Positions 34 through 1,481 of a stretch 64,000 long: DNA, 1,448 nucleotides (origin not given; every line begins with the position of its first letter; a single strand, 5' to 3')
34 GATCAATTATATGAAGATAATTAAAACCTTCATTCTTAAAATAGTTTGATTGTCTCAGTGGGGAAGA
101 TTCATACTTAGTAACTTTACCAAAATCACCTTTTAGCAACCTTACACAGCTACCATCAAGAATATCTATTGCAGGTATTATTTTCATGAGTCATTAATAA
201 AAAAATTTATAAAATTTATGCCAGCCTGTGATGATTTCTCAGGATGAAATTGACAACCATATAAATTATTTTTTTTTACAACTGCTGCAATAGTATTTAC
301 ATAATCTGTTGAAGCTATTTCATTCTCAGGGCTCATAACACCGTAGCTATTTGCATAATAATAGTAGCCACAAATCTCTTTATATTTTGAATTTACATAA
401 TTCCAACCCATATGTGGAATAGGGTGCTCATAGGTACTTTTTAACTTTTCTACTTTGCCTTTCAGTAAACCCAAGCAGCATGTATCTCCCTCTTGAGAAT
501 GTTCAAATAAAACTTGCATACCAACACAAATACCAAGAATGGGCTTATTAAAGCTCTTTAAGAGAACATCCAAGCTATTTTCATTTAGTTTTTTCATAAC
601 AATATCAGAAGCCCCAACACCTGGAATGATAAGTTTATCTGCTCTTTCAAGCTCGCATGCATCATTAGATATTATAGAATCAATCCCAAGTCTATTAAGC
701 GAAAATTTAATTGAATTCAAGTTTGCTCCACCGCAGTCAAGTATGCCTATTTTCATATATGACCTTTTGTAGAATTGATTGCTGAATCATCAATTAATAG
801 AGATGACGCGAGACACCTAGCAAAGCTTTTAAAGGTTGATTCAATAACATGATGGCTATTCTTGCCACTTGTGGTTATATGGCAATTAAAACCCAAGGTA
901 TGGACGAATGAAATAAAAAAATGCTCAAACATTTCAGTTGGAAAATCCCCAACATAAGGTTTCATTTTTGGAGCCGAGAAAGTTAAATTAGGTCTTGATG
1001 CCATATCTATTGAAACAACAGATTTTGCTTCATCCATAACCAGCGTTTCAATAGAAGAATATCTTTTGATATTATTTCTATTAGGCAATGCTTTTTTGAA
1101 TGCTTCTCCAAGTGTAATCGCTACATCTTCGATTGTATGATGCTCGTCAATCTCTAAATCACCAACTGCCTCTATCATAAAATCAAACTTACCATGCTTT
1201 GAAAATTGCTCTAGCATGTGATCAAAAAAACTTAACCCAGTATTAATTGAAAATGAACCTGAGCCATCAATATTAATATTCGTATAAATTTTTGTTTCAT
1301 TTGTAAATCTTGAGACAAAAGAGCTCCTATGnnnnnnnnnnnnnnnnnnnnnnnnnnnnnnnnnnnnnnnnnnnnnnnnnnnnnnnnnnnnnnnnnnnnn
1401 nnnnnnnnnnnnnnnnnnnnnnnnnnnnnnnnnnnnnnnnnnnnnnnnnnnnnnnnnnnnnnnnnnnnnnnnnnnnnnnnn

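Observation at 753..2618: In-frame HisD-HisB(IGPD) fusion, with hisC absent from the operon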

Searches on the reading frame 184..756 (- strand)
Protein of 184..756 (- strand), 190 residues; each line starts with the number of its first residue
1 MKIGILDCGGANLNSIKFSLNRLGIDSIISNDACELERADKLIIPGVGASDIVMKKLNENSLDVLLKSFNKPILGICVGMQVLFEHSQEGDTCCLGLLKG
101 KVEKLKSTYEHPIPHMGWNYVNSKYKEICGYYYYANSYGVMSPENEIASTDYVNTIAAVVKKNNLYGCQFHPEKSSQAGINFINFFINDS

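Call 3: search_protein_families(library=pfam, proteins=[window:184-756:-])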
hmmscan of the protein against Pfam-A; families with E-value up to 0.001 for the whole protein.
window:184-756:- (190 aa): 3 families
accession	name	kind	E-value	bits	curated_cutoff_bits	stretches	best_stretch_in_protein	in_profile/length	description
PF00117.34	GATase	-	3.2e-16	60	22.8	1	5-179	2-178/190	Glutamine amidotransferase class-I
PF01174.25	SNO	-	3.4e-10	40.5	27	1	21-188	16-184/188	SNO glutamine amidotransferase family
PF07722.19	Peptidase_C26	-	0.00021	21.6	20.5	0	70-173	105-219/219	Peptidase C26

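Call 4: search_protein_families(library=ncbifam, proteins=[window:184-756:-])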
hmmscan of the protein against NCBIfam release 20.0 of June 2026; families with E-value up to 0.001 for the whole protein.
window:184-756:- (190 aa): 13 families
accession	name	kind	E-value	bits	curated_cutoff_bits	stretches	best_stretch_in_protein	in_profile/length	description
TIGR01855.1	IMP_synth_hisH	equivalog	1.1e-53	182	105.4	1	3-187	1-196/198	imidazole glycerol phosphate synthase subunit HisH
NF010608.0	PRK14004.1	equivalog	2.1e-31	109.3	216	1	3-188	2-208/210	imidazole glycerol phosphate synthase subunit HisH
NF001975.0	PRK00758.1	equivalog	2.5e-12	46.8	198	1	1-86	2-84/185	GMP synthase subunit A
TIGR00888.1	guaA_Nterm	equivalog_domain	3.2e-10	39.7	172.15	1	5-84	3-84/188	glutamine-hydrolyzing GMP synthase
TIGR03800.1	PLP_synth_Pdx2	equivalog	3.8e-10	40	105.55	1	2-180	1-178/184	pyridoxal 5'-phosphate synthase glutaminase subunit PdxT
NF000848.1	PRK00074.1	equivalog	1.3e-07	30.6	400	1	40-188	43-185/512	glutamine-hydrolyzing GMP synthase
NF004921.0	PRK06278.1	equivalog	1.4e-06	27.6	354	1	1-90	1-85/482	cobyrinic acid a,c-diamide synthase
NF010050.0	PRK13526.1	equivalog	6.9e-06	25.9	181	1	3-180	5-172/179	glutamine amidotransferase subunit PdxT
NF001989.1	PRK00784.1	equivalog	1.7e-05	23.7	273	1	29-103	277-360/480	cobyric acid synthase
TIGR00566.1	trpG_papA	subfamily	8e-05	22.5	121.05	1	71-188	75-191/192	glutamine amidotransferase of anthranilate synthase or aminodeoxychorismate synthase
NF004169.0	PRK05637.1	equivalog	0.00022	20.9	332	0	70-173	74-188/210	anthranilate synthase component II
NF003792.0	PRK05380.1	equivalog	0.00027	19.8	308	0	14-84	319-386/534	CTP synthase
NF005072.0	PRK06490.1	equivalog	0.0006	18.8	339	0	63-174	86-187/251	glutamine amidotransferase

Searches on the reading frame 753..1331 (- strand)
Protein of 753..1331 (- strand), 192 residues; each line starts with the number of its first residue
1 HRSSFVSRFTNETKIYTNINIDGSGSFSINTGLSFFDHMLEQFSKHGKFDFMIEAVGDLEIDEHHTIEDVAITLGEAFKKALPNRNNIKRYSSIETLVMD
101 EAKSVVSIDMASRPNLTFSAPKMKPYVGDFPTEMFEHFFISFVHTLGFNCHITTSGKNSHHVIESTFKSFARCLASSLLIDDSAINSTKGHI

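Call 67: search_dna_similar(query=window:753-1331:-, collection=plasmids, mode=protein, max_rows=40, max_evalue=1e-10)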
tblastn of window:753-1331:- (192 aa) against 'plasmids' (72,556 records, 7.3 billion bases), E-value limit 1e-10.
Records with a match: 79; places in all: 79; records where one place covers at least 80% of the query: 79.
Best place of each record, by identity: <60% 79.
By first word of the organism name: Pseudoalteromonas 14; Escherichia 6; Salmonella 5; Acinetobacter 4; Sinorhizobium 4; Paracoccus 4; Pasteurella 3; Klebsiella 3; Listeria 3; Methylobacterium 2; and 27 more.
By predicted mobility (MOB-suite, as given by PLSDB): non-mobilizable 67; mobilizable 9; conjugative 3.
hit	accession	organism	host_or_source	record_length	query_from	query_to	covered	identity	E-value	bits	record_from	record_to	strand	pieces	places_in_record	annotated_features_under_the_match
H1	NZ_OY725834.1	Parabacteroides distasonis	-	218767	2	190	98%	46.6%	6e-45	165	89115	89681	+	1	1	hisB: bifunctional histidinol-phosphatase/imidazoleglycerol-phosphate ...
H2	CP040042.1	Acinetobacter baumannii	Homo sapiens,blood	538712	1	192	100%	45.4%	1e-45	167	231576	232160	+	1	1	hisB: imidazoleglycerol-phosphate dehydratase HisB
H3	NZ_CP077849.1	Acinetobacter baumannii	Homo sapiens,Rectal swab_P28_BU14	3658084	1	192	100%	45.4%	1e-45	167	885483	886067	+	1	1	none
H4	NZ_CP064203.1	Acinetobacter baumannii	Homo sapiens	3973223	1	192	100%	45.4%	1e-45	167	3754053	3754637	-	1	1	none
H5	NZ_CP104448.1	Acinetobacter baumannii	Homo sapiens,sputum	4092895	1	192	100%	45.4%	1e-45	167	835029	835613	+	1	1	none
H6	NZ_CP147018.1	Bernardetia sp. Wsw4-3y2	Red alga,Red algae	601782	2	190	98%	46.1%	2e-44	163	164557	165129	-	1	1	hisB: bifunctional histidinol-phosphatase/imidazoleglycerol-phosphate ...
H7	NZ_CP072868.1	Rhizobium sp. NLR16a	lentil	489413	2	190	98%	44.7%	5e-46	168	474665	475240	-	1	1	hisB: imidazoleglycerol-phosphate dehydratase HisB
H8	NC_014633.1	Ilyobacter polytropus DSM 2926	marine mud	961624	2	192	99%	44.1%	3e-42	157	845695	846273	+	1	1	hisB: imidazoleglycerol-phosphate dehydratase HisB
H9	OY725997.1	Phocaeicola massiliensis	-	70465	2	192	99%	44.0%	1e-41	155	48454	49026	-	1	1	record has no annotation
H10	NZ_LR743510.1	Methylobacterium bullatum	-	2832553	2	192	99%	43.6%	3e-46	169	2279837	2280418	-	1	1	none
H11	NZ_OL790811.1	Proteus mirabilis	-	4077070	2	190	98%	43.9%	3e-45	166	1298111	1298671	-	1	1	none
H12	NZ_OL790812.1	Proteus mirabilis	-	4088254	2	190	98%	43.9%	3e-45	166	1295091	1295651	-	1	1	none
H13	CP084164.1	Pasteurella multocida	rabbit,mixed culture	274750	2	190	98%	43.9%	9e-44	162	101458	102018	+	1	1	hisB: bifunctional histidinol-phosphatase/imidazoleglycerol-phosphate ...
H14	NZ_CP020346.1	Pasteurella multocida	Oryctolagus cuniculus,lung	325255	2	190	98%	43.9%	9e-44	162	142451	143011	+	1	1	hisB: bifunctional histidinol-phosphatase/imidazoleglycerol-phosphate ...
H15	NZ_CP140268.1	Priestia megaterium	Single cell,ginseng rhizosphere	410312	2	192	99%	43.3%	1e-43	161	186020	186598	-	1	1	hisB: imidazoleglycerol-phosphate dehydratase HisB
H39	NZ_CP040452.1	Halomonas sp. PA16-9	-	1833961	2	192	99%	41.5%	2e-37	143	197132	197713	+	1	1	none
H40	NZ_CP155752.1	Sphingomonas parapaucimobilis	Chinese cabbage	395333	2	190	98%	42.0%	3e-39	149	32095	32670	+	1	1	hisB: imidazoleglycerol-phosphate dehydratase HisB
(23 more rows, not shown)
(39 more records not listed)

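Call 69: get_annotated_region(hit=H2, flank=3000)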
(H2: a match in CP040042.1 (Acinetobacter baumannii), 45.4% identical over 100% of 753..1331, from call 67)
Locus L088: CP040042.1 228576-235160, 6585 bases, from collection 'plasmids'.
description: Acinetobacter baumannii strain VB958 plasmid unnamed2, complete sequence
organism: Acinetobacter baumannii (NCBI taxid 470)
taxonomy: Bacteria; Pseudomonadota; Gammaproteobacteria; Moraxellales; Moraxellaceae; Acinetobacter; Acinetobacter baumannii
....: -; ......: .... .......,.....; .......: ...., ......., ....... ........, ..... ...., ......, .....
typing (MOB-suite, as given by PLSDB): non-mobilizable
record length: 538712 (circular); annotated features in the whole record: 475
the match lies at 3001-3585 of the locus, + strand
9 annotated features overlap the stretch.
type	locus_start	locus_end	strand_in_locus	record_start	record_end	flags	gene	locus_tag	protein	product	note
CDS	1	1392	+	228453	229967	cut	-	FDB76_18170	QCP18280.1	acetyl-CoA hydrolase/transferase family protein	-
CDS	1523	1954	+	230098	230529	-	-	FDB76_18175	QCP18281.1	GNAT family acetyltransferase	-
CDS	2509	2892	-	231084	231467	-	-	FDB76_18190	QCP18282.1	PanM family protein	-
CDS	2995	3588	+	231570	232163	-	hisB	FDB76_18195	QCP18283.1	imidazoleglycerol-phosphate dehydratase HisB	-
CDS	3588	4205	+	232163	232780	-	hisH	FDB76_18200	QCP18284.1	imidazole glycerol phosphate synthase subunit HisH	-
CDS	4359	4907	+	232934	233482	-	-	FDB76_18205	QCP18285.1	DUF805 domain-containing protein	-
CDS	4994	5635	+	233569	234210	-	-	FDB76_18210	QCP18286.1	3'-5' exonuclease domain-containing protein 2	-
CDS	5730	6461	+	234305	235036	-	hisA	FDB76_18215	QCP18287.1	1-(5-phosphoribosyl)-5-[(5- phosphoribosylamino)methylideneamino]imidazole-4- carboxamide isomerase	-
CDS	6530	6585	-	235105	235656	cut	-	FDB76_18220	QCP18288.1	helix-turn-helix domain-containing protein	-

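Call 70: get_annotated_region(hit=H39, flank=3000)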
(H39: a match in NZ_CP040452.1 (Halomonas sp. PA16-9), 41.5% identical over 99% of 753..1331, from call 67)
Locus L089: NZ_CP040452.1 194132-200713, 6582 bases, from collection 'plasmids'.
description: Halomonas sp. PA16-9 plasmid p_unnamed1, complete sequence
organism: Halomonas sp. PA16-9 (NCBI taxid 2576841)
taxonomy: Bacteria; Pseudomonadota; Gammaproteobacteria; Oceanospirillales; Halomonadaceae; Halomonas; Halomonas sp. PA16-9
host: -; source: -; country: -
typing (MOB-suite, as given by PLSDB): non-mobilizable
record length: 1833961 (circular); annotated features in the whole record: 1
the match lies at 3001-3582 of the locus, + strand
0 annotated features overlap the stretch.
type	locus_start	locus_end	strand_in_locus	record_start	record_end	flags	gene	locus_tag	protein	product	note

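Call 71: get_annotated_region(hit=H7, flank=3000)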
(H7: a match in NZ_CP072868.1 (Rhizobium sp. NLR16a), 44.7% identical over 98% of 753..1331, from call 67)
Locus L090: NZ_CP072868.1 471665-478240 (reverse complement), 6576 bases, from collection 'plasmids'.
description: Rhizobium sp. NLR16a plasmid p3, complete sequence
organism: Rhizobium sp. NLR16a (NCBI taxid 2731112)
taxonomy: Bacteria; Pseudomonadota; Alphaproteobacteria; Hyphomicrobiales; Rhizobiaceae; Rhizobium; Rhizobium sp. NLR16a
host: -; source: lentil; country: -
typing (MOB-suite, as given by PLSDB): non-mobilizable
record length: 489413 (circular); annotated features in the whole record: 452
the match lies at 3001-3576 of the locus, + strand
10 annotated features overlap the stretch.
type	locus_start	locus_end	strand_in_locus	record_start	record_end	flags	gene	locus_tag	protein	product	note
CDS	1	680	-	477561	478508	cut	-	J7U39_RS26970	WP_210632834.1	DUF1402 family protein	-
CDS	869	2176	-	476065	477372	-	hslU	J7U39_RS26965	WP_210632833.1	ATP-dependent protease ATPase subunit HslU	-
CDS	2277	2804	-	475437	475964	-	hslV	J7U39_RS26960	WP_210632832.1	ATP-dependent protease subunit HslV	GO:0051603 - proteolysis involved in protein catabolic process [Evidence IEA]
CDS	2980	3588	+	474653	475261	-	hisB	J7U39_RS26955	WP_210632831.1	imidazoleglycerol-phosphate dehydratase HisB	GO:0000105 - histidine biosynthetic process [Evidence IEA]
CDS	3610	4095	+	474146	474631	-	-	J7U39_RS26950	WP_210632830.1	DUF2628 domain-containing protein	-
CDS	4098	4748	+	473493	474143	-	hisH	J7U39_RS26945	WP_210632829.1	imidazole glycerol phosphate synthase subunit HisH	GO:0000105 - histidine biosynthetic process [Evidence IEA]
CDS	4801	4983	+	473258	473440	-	-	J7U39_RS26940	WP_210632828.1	hypothetical protein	-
CDS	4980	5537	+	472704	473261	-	-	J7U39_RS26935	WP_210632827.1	hypothetical protein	-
CDS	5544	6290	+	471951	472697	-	hisA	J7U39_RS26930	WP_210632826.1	1-(5-phosphoribosyl)-5-[(5- phosphoribosylamino)methylideneamino]imidazole-4- carboxamide isomerase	GO:0000105 - histidine biosynthetic process [Evidence IEA]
CDS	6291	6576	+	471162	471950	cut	hisF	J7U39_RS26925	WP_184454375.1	imidazole glycerol phosphate synthase subunit HisF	GO:0000105 - histidine biosynthetic process [Evidence IEA]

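Call 72: get_annotated_region(hit=H13, flank=3000)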
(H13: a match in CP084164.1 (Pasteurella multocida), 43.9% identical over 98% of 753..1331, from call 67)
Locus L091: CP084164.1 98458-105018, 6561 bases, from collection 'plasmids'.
description: Pasteurella multocida strain s4 plasmid unnamed, complete sequence
organism: Pasteurella multocida (NCBI taxid 747)
taxonomy: Bacteria; Pseudomonadota; Gammaproteobacteria; Pasteurellales; Pasteurellaceae; Pasteurella; Pasteurella multocida
host: -; source: rabbit,mixed culture; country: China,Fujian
typing (MOB-suite, as given by PLSDB): non-mobilizable
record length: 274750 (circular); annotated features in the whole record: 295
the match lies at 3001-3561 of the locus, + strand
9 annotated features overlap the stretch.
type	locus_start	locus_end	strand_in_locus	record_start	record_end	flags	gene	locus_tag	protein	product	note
CDS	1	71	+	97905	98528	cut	-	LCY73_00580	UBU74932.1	Vat family streptogramin A O-acetyltransferase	-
CDS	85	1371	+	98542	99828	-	hisD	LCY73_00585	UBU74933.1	histidinol dehydrogenase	-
CDS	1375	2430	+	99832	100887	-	hisC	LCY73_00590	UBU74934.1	histidinol-phosphate transaminase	-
CDS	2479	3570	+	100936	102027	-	hisB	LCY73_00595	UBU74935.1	bifunctional histidinol-phosphatase/imidazoleglycerol-phosphate dehydratase HisB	-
CDS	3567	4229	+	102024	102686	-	-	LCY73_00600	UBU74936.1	hypothetical protein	-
CDS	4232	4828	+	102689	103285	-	hisH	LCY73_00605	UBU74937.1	imidazole glycerol phosphate synthase subunit HisH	-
CDS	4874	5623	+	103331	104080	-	hisA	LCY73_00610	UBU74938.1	1-(5-phosphoribosyl)-5-[(5- phosphoribosylamino)methylideneamino]imidazole-4- carboxamide isomerase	-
CDS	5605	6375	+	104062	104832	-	hisF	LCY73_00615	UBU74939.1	imidazole glycerol phosphate synthase subunit HisF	-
CDS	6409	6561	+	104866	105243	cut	-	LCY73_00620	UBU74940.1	hypothetical protein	-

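Call 73: get_annotated_region(hit=H15, flank=3000)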
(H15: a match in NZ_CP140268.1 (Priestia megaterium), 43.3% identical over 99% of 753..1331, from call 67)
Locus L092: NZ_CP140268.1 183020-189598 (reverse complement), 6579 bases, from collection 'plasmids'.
description: Priestia megaterium strain CACC119 plasmid p2_CACC119, complete sequence
organism: Priestia megaterium (NCBI taxid 1404)
taxonomy: Bacteria; Bacillota; Bacilli; Bacillales; Bacillaceae; Priestia; Priestia megaterium
host: -; source: Single cell,ginseng rhizosphere; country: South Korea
typing (MOB-suite, as given by PLSDB): non-mobilizable
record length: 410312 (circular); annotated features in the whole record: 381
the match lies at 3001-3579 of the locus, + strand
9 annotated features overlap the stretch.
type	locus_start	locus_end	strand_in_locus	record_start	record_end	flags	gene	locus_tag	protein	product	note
CDS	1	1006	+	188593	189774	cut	-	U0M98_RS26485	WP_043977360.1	ATP phosphoribosyltransferase regulatory subunit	GO:0000105 - histidine biosynthetic process [Evidence IEA]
CDS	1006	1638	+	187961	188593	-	hisG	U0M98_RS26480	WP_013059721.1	ATP phosphoribosyltransferase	GO:0000105 - histidine biosynthetic process [Evidence IEA]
CDS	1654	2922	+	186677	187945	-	hisD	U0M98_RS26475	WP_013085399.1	histidinol dehydrogenase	GO:0000105 - histidine biosynthetic process [Evidence IEA]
CDS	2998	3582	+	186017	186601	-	hisB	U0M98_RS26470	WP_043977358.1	imidazoleglycerol-phosphate dehydratase HisB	GO:0000105 - histidine biosynthetic process [Evidence IEA]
CDS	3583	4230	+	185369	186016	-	hisH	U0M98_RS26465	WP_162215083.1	imidazole glycerol phosphate synthase subunit HisH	GO:0000105 - histidine biosynthetic process [Evidence IEA]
CDS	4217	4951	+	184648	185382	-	hisA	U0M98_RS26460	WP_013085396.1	1-(5-phosphoribosyl)-5-[(5- phosphoribosylamino)methylideneamino]imidazole-4- carboxamide isomerase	GO:0000105 - histidine biosynthetic process [Evidence IEA]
CDS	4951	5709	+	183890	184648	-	hisF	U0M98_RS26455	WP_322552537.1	imidazole glycerol phosphate synthase subunit HisF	GO:0000105 - histidine biosynthetic process [Evidence IEA]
CDS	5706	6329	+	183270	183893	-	hisIE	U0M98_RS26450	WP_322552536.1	bifunctional phosphoribosyl-AMP cyclohydrolase/phosphoribosyl-ATP diphosphatase HisIE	GO:0000105 - histidine biosynthetic process [Evidence IEA]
CDS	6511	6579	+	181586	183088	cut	-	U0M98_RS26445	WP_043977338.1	tetratricopeptide repeat protein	-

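Call 74: get_annotated_region(hit=H40, flank=1000)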
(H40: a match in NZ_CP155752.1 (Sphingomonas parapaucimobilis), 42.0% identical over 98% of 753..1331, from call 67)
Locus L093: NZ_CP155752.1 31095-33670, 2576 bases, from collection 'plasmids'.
description: Sphingomonas parapaucimobilis strain YK209 plasmid unnamed4, complete sequence
organism: Sphingomonas parapaucimobilis (NCBI taxid 28213)
taxonomy: Bacteria; Pseudomonadota; Alphaproteobacteria; Sphingomonadales; Sphingomonadaceae; Sphingomonas; Sphingomonas parapaucimobilis
host: -; source: Chinese cabbage; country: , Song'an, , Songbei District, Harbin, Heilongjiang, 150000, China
typing (MOB-suite, as given by PLSDB): non-mobilizable
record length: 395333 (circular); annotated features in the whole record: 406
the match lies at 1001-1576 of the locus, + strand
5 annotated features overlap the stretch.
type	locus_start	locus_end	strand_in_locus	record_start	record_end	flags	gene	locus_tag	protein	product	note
CDS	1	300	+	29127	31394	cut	-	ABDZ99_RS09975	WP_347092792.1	DPP IV N-terminal domain-containing protein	GO:0006508 - proteolysis [Evidence IEA]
CDS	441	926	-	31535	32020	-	-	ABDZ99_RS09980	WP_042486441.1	ClpXP protease specificity-enhancing factor SspB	-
CDS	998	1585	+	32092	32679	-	hisB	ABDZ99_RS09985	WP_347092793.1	imidazoleglycerol-phosphate dehydratase HisB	GO:0000105 - histidine biosynthetic process [Evidence IEA]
CDS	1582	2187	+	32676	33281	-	hisH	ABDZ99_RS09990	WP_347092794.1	imidazole glycerol phosphate synthase subunit HisH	GO:0000105 - histidine biosynthetic process [Evidence IEA]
CDS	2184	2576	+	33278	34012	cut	hisA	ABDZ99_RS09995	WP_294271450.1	1-(5-phosphoribosyl)-5-[(5- phosphoribosylamino)methylideneamino]imidazole-4- carboxamide isomerase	GO:0000105 - histidine biosynthetic process [Evidence IEA]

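Call 75: get_annotated_region(hit=H8, flank=3000)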
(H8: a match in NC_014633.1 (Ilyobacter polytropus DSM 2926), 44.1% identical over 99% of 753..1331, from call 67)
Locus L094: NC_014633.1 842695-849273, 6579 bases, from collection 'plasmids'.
description: Ilyobacter polytropus DSM 2926 plasmid pILYOP01, complete sequence
organism: Ilyobacter polytropus DSM 2926 (NCBI taxid 572544)
taxonomy: Bacteria; Fusobacteriota; Fusobacteriia; Fusobacteriales; Fusobacteriaceae; Ilyobacter; Ilyobacter polytropus; Ilyobacter polytropus DSM 2926
host: -; source: marine mud; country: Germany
typing (MOB-suite, as given by PLSDB): non-mobilizable; replicon rep_cluster_99
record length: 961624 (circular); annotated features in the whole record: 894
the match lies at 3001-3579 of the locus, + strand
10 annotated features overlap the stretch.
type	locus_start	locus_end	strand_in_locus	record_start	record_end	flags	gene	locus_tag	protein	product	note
CDS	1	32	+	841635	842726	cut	-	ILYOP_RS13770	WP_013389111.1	ATP phosphoribosyltransferase regulatory subunit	-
CDS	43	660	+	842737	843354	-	hisG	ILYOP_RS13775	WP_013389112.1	ATP phosphoribosyltransferase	GO:0000105 - histidine biosynthetic process [Evidence IEA]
CDS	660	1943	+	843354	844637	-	hisD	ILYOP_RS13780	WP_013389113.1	histidinol dehydrogenase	GO:0000105 - histidine biosynthetic process [Evidence IEA]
CDS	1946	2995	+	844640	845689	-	hisC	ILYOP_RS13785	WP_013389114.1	histidinol-phosphate transaminase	GO:0000105 - histidine biosynthetic process [Evidence IEA]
CDS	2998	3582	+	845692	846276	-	hisB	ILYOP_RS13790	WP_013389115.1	imidazoleglycerol-phosphate dehydratase HisB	GO:0000105 - histidine biosynthetic process [Evidence IEA]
CDS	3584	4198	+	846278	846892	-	hisH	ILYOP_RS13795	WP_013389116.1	imidazole glycerol phosphate synthase subunit HisH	GO:0000105 - histidine biosynthetic process [Evidence IEA]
CDS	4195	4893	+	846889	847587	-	hisA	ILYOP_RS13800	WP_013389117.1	1-(5-phosphoribosyl)-5-[(5- phosphoribosylamino)methylideneamino]imidazole-4- carboxamide isomerase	GO:0000105 - histidine biosynthetic process [Evidence IEA]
CDS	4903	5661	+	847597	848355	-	hisF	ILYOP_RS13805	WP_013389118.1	imidazole glycerol phosphate synthase subunit HisF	GO:0000105 - histidine biosynthetic process [Evidence IEA]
CDS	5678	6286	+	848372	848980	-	hisIE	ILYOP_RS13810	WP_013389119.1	bifunctional phosphoribosyl-AMP cyclohydrolase/phosphoribosyl-ATP diphosphatase HisIE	GO:0000105 - histidine biosynthetic process [Evidence IEA]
CDS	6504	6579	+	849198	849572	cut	-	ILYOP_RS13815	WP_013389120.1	VOC family protein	-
